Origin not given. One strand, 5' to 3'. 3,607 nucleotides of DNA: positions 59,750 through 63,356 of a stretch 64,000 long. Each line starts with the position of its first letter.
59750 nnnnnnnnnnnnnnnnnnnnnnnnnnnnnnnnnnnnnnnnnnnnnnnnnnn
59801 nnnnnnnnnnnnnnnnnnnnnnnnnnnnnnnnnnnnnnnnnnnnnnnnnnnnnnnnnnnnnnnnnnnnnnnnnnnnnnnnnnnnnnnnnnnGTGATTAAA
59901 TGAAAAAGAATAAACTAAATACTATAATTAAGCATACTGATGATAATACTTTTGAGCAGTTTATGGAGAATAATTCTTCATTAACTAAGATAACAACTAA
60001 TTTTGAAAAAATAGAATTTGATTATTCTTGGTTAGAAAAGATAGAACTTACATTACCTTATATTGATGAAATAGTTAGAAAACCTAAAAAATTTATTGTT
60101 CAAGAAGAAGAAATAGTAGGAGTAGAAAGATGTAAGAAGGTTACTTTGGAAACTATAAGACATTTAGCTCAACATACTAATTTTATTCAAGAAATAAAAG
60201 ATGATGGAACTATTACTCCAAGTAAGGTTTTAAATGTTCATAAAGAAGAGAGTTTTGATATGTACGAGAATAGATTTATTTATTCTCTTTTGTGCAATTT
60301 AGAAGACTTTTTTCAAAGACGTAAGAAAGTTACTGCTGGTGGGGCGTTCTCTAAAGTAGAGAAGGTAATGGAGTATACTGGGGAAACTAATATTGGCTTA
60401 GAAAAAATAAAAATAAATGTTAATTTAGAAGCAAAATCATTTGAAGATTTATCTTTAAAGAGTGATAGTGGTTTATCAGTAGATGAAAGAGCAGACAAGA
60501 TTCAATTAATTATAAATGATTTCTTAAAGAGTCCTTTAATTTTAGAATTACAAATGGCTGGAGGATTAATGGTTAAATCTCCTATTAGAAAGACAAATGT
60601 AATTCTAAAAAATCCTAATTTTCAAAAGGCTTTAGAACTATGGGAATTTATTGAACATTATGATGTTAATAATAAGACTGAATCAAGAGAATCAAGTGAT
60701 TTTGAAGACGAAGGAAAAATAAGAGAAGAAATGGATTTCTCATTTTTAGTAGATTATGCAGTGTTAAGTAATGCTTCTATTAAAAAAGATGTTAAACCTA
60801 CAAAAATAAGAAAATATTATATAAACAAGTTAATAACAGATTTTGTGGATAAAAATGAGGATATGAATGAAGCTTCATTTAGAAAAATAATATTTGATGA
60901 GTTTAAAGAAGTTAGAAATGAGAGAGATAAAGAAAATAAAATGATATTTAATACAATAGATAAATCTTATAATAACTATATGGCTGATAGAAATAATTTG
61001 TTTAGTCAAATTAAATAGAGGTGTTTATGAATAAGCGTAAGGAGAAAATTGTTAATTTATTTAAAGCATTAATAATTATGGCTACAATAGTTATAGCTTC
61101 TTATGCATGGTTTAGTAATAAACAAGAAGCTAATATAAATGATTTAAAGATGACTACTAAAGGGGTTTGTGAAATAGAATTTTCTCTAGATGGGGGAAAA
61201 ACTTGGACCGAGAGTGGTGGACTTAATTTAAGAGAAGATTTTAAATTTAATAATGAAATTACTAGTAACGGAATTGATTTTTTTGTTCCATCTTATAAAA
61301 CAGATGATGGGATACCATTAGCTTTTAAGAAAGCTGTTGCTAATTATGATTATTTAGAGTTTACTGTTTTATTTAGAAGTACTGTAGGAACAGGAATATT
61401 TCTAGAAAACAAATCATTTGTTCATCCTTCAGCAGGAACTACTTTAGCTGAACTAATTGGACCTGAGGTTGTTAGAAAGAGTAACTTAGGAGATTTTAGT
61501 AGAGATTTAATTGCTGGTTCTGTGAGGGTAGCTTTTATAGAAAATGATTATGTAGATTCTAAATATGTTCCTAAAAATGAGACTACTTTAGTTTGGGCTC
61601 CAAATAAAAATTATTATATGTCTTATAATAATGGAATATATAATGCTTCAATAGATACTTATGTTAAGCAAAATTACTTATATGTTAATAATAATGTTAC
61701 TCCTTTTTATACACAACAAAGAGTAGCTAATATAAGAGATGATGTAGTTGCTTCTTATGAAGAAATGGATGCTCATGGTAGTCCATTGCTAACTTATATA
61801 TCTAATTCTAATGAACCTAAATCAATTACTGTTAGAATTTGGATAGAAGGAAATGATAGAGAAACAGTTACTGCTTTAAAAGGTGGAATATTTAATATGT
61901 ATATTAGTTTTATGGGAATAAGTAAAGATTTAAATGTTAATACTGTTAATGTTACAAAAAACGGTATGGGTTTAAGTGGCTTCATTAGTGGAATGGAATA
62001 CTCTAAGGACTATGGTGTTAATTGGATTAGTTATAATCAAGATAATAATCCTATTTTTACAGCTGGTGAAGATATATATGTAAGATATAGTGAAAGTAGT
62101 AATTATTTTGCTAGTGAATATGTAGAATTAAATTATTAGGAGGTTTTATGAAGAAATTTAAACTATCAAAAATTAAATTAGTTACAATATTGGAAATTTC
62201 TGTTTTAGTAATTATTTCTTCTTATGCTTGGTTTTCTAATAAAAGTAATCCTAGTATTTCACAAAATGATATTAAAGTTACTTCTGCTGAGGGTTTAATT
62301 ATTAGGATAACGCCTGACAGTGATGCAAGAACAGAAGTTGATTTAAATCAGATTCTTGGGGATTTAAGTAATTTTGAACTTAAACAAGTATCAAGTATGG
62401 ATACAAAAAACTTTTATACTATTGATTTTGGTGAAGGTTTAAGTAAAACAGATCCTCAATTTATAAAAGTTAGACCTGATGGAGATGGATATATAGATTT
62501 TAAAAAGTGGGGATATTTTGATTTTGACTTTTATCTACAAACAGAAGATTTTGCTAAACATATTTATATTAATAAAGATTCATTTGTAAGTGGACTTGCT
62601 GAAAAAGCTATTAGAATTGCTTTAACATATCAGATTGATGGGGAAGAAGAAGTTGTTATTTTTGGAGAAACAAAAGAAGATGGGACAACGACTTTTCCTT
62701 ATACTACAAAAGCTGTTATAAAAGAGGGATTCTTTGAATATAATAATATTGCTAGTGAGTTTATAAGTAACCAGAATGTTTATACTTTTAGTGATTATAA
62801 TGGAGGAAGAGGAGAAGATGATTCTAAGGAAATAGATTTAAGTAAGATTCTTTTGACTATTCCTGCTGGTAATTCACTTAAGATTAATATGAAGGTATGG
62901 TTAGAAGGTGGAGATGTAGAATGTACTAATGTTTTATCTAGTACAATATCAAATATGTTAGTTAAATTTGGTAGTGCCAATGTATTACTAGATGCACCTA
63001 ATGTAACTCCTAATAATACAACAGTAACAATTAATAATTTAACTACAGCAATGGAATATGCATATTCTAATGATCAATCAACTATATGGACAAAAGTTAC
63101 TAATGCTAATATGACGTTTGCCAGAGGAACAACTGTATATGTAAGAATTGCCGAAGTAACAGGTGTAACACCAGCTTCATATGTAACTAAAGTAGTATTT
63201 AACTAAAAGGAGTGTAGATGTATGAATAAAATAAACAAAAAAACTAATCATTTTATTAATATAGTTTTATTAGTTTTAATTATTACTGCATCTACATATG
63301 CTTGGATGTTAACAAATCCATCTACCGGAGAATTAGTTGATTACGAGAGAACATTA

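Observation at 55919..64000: SipW/TasA-like fibre locus: five paralogous SipW-substrate proteins, two SipW peptidases and an embedded McrB-like ATPase pair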

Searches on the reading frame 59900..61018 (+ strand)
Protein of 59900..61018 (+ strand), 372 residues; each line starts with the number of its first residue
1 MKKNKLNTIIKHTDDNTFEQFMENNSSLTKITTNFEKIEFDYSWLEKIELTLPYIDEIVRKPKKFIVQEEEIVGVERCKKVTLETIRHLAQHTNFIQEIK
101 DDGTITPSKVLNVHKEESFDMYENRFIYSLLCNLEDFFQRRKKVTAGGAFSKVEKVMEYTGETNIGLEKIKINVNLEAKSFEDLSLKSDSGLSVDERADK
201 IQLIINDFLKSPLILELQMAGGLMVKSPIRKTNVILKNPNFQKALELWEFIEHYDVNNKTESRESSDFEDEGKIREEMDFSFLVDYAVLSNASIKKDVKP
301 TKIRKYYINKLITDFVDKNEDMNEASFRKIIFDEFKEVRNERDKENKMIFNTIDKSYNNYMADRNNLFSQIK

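Call 3: search_protein_families(library=pfam, proteins=[window:59900-61018:+], max_evalue=0.1)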
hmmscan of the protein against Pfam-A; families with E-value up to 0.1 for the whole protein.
window:59900-61018:+ (372 aa): 1 family
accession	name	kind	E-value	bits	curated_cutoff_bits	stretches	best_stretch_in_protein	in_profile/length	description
PF09823.15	DUF2357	-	1.4e-11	44.5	23.3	1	42-146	82-188/251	Domain of unknown function (DUF2357)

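Call 4: search_protein_families(library=ncbifam, proteins=[window:59900-61018:+], max_evalue=0.1)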
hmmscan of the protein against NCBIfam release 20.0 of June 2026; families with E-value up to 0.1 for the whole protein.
window:59900-61018:+ (372 aa): 0 families

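Call 25: search_protein_families(library=padloc, proteins=[window:59900-61018:+], max_evalue=0.01)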
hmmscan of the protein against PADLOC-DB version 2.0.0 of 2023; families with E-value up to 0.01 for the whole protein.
window:59900-61018:+ (372 aa): 0 families

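Call 49: find_homologous_proteins(query=window:59900-61018:+, max_evalue=0.001)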
Query window:59900-61018:+ (372 aa): 826 proteins with E <= 0.001 among 3249 candidates; the best 120 are listed.
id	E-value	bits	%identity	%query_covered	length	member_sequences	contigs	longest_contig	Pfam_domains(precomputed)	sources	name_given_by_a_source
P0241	2.9e-222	755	93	100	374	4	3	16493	PF09823.16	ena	-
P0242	2.2e-174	598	72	99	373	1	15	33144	PF09823.16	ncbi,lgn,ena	-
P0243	5.2e-136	472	63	90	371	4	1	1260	PF09823.16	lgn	-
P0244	6.0e-136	471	62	96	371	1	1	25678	PF09823.16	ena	-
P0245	1.0e-135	471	62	99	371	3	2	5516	PF09823.16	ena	-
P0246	1.8e-134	466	59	99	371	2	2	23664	PF09823.16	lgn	-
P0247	2.0e-134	466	61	94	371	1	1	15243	PF09823.16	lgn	-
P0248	3.2e-134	466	60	99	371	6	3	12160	PF09823.16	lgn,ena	-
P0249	1.0e-133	464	61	95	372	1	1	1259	PF09823.16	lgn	-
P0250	2.8e-133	463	60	99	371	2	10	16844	PF09823.16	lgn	-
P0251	2.1e-131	456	61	91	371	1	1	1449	PF09823.16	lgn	-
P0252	4.8e-131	455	59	99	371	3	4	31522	PF09823.16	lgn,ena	-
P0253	8.5e-131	454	60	97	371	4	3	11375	PF09823.16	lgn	-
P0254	3.3e-130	452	60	97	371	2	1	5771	PF09823.16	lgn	-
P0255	3.4e-122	426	57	99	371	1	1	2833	PF09823.16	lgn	-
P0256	6.6e-119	415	53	100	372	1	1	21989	PF09823.16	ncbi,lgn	-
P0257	1.7e-112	394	54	94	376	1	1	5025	PF09823.16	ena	-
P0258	2.3e-111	390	51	100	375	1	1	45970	PF09823.16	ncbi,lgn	-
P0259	4.6e-111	389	54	97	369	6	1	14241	PF09823.16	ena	-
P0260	3.3e-110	387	54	96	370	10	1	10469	PF09823.16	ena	-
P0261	4.1e-109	383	54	96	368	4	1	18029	PF09823.16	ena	-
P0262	2.1e-108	381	54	93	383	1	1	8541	PF09823.16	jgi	-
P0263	5.4e-108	379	54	95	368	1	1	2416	PF09823.16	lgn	-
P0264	1.3e-107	378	53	96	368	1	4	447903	PF09823.16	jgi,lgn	-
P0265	1.4e-107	378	53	97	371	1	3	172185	PF09823.16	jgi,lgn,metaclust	metaclust:\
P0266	2.5e-107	377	53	96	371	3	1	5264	PF09823.16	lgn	-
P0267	4.7e-106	373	49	100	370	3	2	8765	PF09823.16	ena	-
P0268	6.6e-106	373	51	96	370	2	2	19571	PF09823.16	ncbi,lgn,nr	ncbi:MAG: DUF2357 domain-containing protein [Bacilli bacterium]|nr:DUF2357 domain-containing protein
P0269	1.5e-105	371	49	100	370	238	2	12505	PF09823.16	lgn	-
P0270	3.2e-105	370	51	96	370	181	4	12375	PF09823.16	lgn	-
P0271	6.0e-105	369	53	96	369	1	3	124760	PF09823.16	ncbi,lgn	-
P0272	3.4e-104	367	51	96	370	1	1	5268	PF09823.16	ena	-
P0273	5.5e-104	366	50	96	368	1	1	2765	PF09823.16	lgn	-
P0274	8.6e-104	366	52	90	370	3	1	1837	PF09823.16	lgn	-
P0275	1.3e-103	365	50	100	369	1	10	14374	PF09823.16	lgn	-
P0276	1.5e-103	365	50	99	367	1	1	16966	PF09823.16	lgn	-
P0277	3.4e-103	364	54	94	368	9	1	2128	PF09823.16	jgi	-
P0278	1.2e-101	358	50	95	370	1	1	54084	PF09823.16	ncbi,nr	ncbi:MAG: DUF2357 domain-containing protein [Bacilli bacterium]|nr:DUF2357 domain-containing protein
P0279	3.2e-101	357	51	96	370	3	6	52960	PF09823.16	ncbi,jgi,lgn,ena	jgi:hypothetical protein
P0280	1.3e-100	355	51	91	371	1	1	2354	PF09823.16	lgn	-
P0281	2.7e-100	354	48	100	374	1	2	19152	PF09823.16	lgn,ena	-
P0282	1.0e-99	352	52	91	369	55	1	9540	PF09823.16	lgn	-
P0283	1.6e-99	351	49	97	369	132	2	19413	PF09823.16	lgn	-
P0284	2.1e-98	348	50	98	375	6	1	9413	PF09823.16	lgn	-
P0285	2.4e-98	348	52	91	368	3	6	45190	PF09823.16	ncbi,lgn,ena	-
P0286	3.5e-98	347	48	97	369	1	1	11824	PF09823.16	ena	-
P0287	1.1e-97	345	50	97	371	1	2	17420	PF09823.16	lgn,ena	-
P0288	1.5e-97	345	47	100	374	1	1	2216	PF09823.16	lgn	-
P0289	1.1e-96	342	48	97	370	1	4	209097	PF09823.16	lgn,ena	-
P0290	2.3e-96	341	49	95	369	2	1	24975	PF09823.16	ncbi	-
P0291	1.7e-95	338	48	92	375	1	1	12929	PF09823.16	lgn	-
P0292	2.8e-95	338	47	95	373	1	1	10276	PF09823.16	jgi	jgi:hypothetical protein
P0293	3.0e-95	337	48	98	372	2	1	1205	PF09823.16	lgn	-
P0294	3.1e-94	334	50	92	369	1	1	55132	PF09823.16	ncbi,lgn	-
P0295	8.7e-94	333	56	76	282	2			PF09823.16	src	-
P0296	9.7e-94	333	48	97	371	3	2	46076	PF09823.16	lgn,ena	-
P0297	1.5e-93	332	50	92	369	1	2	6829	PF09823.16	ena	-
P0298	1.6e-93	332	46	96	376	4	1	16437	PF09823.16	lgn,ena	-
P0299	1.9e-93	332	47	97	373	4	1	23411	PF09823.16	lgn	-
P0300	3.6e-93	331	46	97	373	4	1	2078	PF09823.16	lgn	-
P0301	4.7e-93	330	45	100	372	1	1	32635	PF09823.16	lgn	-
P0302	1.2e-91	326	50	92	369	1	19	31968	PF09823.16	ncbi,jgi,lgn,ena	jgi:hypothetical protein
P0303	4.0e-91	324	48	90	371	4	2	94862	PF09823.16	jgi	jgi:hypothetical protein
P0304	8.0e-91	323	49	92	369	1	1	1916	PF09823.16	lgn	-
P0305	8.1e-90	320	44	98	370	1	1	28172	PF09823.16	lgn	-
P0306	8.2e-90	320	47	93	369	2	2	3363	PF09823.16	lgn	-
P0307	1.4e-89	319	46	90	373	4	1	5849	PF09823.16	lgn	-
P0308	1.4e-88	316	46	98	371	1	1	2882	PF09823.16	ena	-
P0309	1.9e-88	315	51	87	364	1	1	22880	PF09823.16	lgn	-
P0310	2.3e-87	312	48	93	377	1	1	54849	PF09823.16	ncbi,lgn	-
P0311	3.4e-87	311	45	97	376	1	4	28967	PF09823.16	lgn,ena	-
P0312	1.0e-86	309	44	100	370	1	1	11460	PF09823.16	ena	-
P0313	1.0e-86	309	44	97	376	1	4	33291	PF09823.16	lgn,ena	-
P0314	4.8e-86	307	48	91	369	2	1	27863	PF09823.16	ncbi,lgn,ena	-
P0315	8.5e-86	306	45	97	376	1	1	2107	PF09823.16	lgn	-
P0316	2.3e-85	305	45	97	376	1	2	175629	PF09823.16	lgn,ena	-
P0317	3.6e-85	304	45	97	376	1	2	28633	PF09823.16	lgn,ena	-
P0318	6.4e-85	304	46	87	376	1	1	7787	PF09823.16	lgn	-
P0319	1.1e-84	303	44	97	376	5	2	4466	PF09823.16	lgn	-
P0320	1.4e-84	302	45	92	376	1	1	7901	PF09823.16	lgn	-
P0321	1.5e-84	302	45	97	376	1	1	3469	PF09823.16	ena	-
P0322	1.6e-84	302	45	97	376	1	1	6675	PF09823.16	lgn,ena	-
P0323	1.7e-84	302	46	91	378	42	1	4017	PF09823.16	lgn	-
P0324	1.8e-84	302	46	94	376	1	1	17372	PF09823.16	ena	-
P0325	2.1e-84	302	46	94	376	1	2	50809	PF09823.16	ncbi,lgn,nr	ncbi:MAG: DUF2357 domain-containing protein [Tenericutes bacterium]|nr:DUF2357 domain-containing pro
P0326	2.8e-84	301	43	97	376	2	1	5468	PF09823.16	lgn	-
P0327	2.8e-84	301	46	94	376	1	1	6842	PF09823.16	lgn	-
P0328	2.9e-84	301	45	97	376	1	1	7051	PF09823.16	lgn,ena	-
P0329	3.0e-84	301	46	94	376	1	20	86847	PF09823.16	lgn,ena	-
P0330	3.0e-84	301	46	94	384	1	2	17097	PF09823.16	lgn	-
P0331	3.4e-84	301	46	94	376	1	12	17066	PF09823.16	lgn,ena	-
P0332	3.4e-84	301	46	94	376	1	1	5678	PF09823.16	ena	-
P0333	3.5e-84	301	46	94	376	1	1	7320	PF09823.16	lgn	-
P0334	3.7e-84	301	46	94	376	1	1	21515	PF09823.16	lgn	-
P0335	3.8e-84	301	46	87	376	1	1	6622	PF09823.16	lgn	-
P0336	4.0e-84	301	46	94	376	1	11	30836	PF09823.16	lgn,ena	-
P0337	4.1e-84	301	46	94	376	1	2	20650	PF09823.16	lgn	-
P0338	4.2e-84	301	46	94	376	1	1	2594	PF09823.16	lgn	-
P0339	4.5e-84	301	45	91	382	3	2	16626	PF09823.16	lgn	-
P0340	4.6e-84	301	45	97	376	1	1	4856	PF09823.16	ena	-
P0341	4.7e-84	301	46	94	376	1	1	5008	PF09823.16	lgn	-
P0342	5.1e-84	301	46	94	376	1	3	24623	PF09823.16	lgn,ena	-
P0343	5.1e-84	301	46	94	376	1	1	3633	PF09823.16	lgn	-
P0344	5.7e-84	300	43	96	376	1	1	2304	PF09823.16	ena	-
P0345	5.8e-84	300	46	94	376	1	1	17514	PF09823.16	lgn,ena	-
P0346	5.8e-84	300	44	96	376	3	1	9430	PF09823.16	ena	-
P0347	5.9e-84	300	46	94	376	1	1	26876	PF09823.16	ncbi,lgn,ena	-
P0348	6.0e-84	300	46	94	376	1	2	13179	PF09823.16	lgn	-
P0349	6.0e-84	300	44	97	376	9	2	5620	PF09823.16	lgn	-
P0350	6.4e-84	300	46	94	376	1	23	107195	PF09823.16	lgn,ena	-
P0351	6.9e-84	300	46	94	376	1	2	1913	PF09823.16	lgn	-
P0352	7.5e-84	300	58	69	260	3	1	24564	PF09823.16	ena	-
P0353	7.9e-84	300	44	97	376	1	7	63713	PF09823.16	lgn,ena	-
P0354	8.1e-84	300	46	94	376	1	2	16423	PF09823.16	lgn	-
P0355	8.6e-84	300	46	94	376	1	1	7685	PF09823.16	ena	-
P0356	8.8e-84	300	46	94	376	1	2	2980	PF09823.16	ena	-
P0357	9.6e-84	300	46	94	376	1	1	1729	PF09823.16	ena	-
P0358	9.6e-84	300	46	94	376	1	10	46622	PF09823.16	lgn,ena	-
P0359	9.8e-84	300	46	94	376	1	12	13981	PF09823.16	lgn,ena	-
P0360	1.0e-83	300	46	94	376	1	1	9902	PF09823.16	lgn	-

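Call 52: search_solved_structures(query=A6, max_evalue=10, show_alignments=2)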
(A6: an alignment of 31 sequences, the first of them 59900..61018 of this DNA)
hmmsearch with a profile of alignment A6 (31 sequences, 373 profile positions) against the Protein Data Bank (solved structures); distinct sequences matched with E-value up to 10: 1.
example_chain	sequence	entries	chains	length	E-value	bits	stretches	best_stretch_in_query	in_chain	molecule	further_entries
5gge_A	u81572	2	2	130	0.56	12.8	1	113-226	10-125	Fatty acid bindin protein, isoform B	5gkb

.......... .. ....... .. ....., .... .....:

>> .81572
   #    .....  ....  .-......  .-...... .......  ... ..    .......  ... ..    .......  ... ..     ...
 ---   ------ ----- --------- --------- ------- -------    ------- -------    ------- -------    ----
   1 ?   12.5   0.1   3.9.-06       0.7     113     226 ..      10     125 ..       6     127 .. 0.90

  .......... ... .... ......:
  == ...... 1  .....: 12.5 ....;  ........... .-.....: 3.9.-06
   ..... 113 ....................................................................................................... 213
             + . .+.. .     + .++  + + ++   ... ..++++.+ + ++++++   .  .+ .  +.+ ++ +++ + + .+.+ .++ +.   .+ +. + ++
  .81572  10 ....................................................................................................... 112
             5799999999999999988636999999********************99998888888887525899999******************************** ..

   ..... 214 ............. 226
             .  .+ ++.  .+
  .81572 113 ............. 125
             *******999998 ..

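Call 64: predict_structure(alignment_id=A6)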
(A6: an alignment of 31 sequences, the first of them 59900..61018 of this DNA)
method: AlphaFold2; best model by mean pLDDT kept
length: 372 residues; sequences in the alignment: 31
mean_pLDDT: 78.4   pTM: 0.48
mean pLDDT of the five models: 78.4, 75.8, 75.6, 75.1, 74.8
residues with pLDDT >= 90: 88; 70-90: 180; 50-70: 89; < 50: 15
segments of 3 or more residues with pLDDT < 50: 1-3, 294-300
pLDDT, mean of each block of 10 residues (from residue 1): 51 64 86 90 89 90 59 59 64 64 68 56 84 90 83 93 85 92 75 85 91 81 64 64 89 85 88 87 85 53 61 78 83 88 89 94 94 88
secondary structure, 60 per line:
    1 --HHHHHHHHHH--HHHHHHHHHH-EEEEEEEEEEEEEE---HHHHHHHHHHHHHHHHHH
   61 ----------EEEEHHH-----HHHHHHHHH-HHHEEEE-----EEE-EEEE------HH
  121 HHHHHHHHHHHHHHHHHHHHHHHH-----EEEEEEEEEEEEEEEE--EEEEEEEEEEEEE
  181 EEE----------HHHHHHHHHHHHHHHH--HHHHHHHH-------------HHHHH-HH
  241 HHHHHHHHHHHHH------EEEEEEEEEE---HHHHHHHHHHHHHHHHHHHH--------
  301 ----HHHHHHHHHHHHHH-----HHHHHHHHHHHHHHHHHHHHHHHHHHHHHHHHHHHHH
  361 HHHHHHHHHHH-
elements in order: H3-12 H15-24 E26-39 H43-60 E71-74 H83-91 E96-99 E105-107 E109-112 H119-144 E150-165 E168-183 H194-209 H212-219 H233-237 H239-253 E260-269 H273-292 H305-318 H324-371

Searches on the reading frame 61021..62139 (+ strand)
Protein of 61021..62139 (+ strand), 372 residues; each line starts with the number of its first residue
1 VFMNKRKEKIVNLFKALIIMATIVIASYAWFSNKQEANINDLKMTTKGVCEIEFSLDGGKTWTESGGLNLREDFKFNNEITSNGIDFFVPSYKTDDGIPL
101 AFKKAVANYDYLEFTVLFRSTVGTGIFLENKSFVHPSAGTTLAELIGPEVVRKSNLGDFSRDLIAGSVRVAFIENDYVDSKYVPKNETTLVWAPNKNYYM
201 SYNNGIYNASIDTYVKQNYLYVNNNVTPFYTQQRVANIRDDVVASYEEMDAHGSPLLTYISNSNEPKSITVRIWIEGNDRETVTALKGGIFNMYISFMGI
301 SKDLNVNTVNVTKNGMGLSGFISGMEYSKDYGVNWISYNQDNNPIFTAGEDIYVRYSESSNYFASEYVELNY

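Call 3: search_protein_families(library=pfam, proteins=[window:61021-62139:+], max_evalue=0.1)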
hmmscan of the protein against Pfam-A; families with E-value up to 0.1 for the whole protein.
window:61021-62139:+ (372 aa): 4 families
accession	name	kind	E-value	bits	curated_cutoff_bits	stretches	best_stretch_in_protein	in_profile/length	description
PF03174.19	CHB_HEX_C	-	0.00088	19.6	23.6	0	325-357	37-66/76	Chitobiase/beta-hexosaminidase C-terminal domain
PF14055.11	NVEALA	-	0.014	15.5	27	1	12-44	2-35/62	NVEALA protein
PF13285.11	DUF4073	-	0.017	15.2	28.8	1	322-361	106-145/157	Domain of unknown function (DUF4073)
PF02012.26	BNR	-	0.051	14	27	0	54-63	2-11/12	BNR/Asp-box repeat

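Call 4: search_protein_families(library=ncbifam, proteins=[window:61021-62139:+], max_evalue=0.1)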
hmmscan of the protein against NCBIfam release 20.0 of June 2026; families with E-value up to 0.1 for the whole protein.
window:61021-62139:+ (372 aa): 1 family
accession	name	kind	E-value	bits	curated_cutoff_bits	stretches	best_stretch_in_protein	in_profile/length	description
NF004689.0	PRK06031.1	equivalog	0.1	11.9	175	0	209-251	131-172/233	phosphoribosyltransferase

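Call 25: search_protein_families(library=padloc, proteins=[window:61021-62139:+], max_evalue=0.01)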
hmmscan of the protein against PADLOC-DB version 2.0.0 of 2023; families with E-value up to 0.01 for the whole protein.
window:61021-62139:+ (372 aa): 0 families

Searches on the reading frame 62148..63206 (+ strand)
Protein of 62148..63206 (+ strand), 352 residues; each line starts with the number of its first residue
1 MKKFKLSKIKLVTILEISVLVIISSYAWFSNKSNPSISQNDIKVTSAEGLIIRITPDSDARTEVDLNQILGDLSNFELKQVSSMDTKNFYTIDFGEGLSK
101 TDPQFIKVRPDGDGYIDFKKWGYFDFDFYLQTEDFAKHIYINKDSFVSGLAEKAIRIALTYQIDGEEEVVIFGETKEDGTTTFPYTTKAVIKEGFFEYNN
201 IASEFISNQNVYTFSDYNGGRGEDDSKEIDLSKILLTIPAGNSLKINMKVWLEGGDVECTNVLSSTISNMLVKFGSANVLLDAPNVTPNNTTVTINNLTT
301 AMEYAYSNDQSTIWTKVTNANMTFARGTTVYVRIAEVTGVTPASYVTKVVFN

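Call 3: search_protein_families(library=pfam, proteins=[window:62148-63206:+], max_evalue=0.1)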
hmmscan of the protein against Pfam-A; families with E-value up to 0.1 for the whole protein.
window:62148-63206:+ (352 aa): 1 family
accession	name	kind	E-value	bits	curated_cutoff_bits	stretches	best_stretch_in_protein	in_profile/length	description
PF13285.11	DUF4073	-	0.0054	16.8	28.8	1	237-334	43-140/157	Domain of unknown function (DUF4073)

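Call 4: search_protein_families(library=ncbifam, proteins=[window:62148-63206:+], max_evalue=0.1)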
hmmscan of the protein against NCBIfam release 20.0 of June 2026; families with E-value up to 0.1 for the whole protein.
window:62148-63206:+ (352 aa): 0 families

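Call 25: search_protein_families(library=padloc, proteins=[window:62148-63206:+], max_evalue=0.01)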
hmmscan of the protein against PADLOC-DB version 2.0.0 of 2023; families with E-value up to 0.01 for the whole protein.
window:62148-63206:+ (352 aa): 0 families
